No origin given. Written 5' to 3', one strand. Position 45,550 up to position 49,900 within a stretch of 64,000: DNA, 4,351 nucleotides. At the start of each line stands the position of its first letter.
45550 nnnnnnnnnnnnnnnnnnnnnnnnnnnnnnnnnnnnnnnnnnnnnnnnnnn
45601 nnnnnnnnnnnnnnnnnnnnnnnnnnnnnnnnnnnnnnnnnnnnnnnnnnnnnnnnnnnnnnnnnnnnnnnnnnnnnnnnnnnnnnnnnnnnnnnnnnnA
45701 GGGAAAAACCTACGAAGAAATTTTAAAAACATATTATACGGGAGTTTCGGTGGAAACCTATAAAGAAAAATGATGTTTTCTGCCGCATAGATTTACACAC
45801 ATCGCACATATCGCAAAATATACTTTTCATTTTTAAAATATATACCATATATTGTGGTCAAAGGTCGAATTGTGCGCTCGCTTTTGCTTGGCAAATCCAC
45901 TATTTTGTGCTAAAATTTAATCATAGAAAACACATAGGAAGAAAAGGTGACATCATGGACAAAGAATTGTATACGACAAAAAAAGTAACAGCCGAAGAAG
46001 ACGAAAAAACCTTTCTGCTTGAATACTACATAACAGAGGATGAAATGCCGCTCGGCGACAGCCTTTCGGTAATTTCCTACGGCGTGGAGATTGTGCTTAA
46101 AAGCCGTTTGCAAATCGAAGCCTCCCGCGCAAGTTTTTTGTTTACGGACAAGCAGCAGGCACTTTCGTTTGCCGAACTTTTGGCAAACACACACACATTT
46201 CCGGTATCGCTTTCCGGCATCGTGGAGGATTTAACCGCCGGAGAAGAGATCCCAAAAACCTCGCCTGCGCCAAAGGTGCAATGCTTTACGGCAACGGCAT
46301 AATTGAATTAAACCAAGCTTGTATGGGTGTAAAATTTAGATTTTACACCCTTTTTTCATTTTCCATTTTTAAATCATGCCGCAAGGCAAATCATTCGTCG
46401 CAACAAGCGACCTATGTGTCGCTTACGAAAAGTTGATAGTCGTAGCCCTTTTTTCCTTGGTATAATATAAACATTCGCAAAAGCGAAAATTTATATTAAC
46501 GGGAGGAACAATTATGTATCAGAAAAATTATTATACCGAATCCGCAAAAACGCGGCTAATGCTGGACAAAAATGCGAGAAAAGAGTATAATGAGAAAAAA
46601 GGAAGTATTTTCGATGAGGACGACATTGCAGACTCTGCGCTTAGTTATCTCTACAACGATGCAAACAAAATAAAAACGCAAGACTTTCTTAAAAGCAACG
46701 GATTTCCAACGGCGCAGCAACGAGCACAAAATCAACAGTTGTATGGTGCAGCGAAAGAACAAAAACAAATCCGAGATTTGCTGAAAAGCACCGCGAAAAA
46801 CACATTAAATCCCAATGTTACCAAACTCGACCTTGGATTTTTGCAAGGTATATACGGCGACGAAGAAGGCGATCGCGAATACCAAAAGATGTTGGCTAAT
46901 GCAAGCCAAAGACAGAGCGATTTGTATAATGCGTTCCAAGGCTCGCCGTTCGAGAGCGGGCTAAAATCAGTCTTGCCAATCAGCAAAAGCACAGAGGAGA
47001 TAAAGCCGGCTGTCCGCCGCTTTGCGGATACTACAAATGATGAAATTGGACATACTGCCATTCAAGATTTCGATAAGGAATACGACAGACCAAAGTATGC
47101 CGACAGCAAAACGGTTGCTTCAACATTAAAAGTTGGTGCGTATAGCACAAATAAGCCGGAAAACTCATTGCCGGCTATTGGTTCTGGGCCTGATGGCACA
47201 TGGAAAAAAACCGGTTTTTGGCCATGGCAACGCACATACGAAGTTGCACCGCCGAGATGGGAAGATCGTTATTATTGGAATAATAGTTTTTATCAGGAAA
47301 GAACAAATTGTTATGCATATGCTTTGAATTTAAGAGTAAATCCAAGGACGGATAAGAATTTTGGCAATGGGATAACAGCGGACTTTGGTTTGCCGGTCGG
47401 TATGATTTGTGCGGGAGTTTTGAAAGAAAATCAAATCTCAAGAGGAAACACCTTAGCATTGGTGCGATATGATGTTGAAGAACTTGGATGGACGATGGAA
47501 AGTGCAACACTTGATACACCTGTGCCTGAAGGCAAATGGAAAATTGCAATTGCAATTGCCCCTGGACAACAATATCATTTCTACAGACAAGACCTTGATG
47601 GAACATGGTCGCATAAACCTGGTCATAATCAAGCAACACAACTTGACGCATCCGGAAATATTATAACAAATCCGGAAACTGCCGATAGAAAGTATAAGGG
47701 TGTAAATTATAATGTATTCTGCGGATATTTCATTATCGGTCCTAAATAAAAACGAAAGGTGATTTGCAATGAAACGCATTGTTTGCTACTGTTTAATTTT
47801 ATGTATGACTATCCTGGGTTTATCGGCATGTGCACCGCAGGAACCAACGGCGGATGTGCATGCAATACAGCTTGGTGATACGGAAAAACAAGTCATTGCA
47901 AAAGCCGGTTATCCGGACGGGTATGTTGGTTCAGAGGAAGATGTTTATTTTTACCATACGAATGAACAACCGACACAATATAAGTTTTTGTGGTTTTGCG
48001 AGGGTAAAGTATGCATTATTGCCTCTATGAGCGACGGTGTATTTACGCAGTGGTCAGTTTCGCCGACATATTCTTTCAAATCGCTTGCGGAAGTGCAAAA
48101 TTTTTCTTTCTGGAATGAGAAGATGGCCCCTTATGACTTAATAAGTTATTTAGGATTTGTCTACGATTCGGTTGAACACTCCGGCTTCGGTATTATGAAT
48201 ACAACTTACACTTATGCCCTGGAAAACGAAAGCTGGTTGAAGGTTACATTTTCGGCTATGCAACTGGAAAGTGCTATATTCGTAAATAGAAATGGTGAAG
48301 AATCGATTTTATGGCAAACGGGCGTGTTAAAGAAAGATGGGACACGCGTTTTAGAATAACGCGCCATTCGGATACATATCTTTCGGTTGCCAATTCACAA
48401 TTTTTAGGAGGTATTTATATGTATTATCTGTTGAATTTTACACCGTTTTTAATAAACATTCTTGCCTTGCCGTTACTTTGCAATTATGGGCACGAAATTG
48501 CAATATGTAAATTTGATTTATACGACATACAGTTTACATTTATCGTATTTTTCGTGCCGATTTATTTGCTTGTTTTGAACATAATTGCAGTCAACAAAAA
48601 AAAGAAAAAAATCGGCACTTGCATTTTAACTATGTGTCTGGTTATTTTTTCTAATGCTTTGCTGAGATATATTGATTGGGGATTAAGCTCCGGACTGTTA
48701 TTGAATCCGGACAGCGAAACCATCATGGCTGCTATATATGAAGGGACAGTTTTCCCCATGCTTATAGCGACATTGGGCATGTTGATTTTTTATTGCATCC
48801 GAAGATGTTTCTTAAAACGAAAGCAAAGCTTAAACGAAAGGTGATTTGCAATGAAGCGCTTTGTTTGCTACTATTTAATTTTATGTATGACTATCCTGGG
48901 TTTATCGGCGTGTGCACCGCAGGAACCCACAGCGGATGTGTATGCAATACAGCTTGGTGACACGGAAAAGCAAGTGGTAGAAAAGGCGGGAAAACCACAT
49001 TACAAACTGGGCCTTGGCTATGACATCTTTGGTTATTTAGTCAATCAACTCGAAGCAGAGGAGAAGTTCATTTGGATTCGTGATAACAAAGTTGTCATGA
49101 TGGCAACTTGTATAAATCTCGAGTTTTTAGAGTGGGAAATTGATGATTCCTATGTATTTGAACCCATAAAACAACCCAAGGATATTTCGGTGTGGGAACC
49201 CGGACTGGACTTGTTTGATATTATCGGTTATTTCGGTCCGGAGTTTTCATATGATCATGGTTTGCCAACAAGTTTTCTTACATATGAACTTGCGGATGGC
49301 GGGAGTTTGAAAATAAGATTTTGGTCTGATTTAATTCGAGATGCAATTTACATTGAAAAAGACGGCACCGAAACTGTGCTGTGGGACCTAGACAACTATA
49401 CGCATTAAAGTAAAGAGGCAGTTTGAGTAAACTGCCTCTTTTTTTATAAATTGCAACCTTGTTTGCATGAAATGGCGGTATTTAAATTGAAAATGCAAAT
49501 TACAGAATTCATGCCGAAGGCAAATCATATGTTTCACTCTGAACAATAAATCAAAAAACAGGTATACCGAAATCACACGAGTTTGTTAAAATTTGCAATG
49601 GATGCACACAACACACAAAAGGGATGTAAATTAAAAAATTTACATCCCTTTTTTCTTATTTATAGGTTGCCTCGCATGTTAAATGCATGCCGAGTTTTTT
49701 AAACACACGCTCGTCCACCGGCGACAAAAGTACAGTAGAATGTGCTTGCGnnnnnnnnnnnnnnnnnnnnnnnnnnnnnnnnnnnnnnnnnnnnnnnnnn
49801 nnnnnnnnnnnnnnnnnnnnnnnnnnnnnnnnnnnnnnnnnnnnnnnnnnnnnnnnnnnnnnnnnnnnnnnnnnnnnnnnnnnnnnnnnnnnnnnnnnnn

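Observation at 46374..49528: AT-rich 3.1 kb islet bracketed by 20/21-nt direct repeats: candidate toxin/immunity module in an otherwise core region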

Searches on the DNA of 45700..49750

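Call 62: search_rna_families(source=window, start=45700, end=49750, threshold=evalue, max_evalue=1)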
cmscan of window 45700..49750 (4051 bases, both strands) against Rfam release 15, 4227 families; matches with E-value up to 1: 3.
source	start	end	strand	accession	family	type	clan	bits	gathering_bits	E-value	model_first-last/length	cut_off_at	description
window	46796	46849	-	RF01394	isrK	Gene; sRNA;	-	27.3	50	0.0044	1-77/77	no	isrK Hfq binding RNA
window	49407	49443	+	RF04352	Plastid-psbA-4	Cis-reg;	CL00153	25.8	56.8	0.25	1-61/61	no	Plastid-psbA-4 3UTR RNA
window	49399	49456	+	RF03831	mir-627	Gene; miRNA;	-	20.7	86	0.54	1-87/87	no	mir-627 microRNA precursor family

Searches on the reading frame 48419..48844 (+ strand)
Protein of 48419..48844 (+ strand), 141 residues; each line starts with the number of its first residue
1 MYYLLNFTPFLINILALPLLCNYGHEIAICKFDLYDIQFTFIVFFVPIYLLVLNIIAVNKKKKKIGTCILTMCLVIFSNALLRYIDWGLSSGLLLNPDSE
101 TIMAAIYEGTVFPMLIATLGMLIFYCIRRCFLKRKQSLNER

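Call 4: search_protein_families(library=pfam, proteins=[window:48419-48844:+], max_evalue=1)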
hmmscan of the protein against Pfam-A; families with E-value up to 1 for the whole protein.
window:48419-48844:+ (141 aa): 2 families
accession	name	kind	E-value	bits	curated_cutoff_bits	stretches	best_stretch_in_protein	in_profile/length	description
PF15190.11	TMEM251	-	0.21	12.2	27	1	40-79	73-113/131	Transmembrane protein 251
PF19529.4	DUF6057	-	0.79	9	29.8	1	45-130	167-255/569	Family of unknown function (DUF6057)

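Call 5: search_protein_families(library=ncbifam, proteins=[window:48419-48844:+], max_evalue=1)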
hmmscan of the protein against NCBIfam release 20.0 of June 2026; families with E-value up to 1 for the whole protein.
window:48419-48844:+ (141 aa): 3 families
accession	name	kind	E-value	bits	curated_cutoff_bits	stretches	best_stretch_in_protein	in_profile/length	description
TIGR03030.1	CelA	equivalog_domain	0.0063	14.6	699.1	1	48-124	39-112/714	UDP-forming cellulose synthase catalytic subunit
TIGR04554.1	3TM_mycoplas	hypoth_equivalog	0.0077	16.5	40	1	61-126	35-102/105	TIGR04554 family membrane protein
TIGR04143.1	VPxxxP_CTERM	domain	0.27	11.1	30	0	115-129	9-23/25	VPXXXP-CTERM sorting domain-containing protein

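Call 65: search_protein_families(library=phrogs, proteins=[window:48419-48844:+], max_evalue=0.1)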
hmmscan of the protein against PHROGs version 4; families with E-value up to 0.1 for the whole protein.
window:48419-48844:+ (141 aa): 0 families

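Call 66: search_protein_families(library=padloc, proteins=[window:48419-48844:+], max_evalue=0.1)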
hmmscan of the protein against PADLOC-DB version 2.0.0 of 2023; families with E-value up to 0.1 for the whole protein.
window:48419-48844:+ (141 aa): 0 families

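Call 84: find_related_loci(query=window:48419-48841:+, collection=genome_contigs, flank=5000)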
Query window:48419-48841:+ (141 aa) in genome_contigs; peptide patterns used: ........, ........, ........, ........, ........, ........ (x = any residue, [..] = any of these).
218 stretches matched a pattern, but none encodes a relative of the query by tblastn (E <= 1e-3).
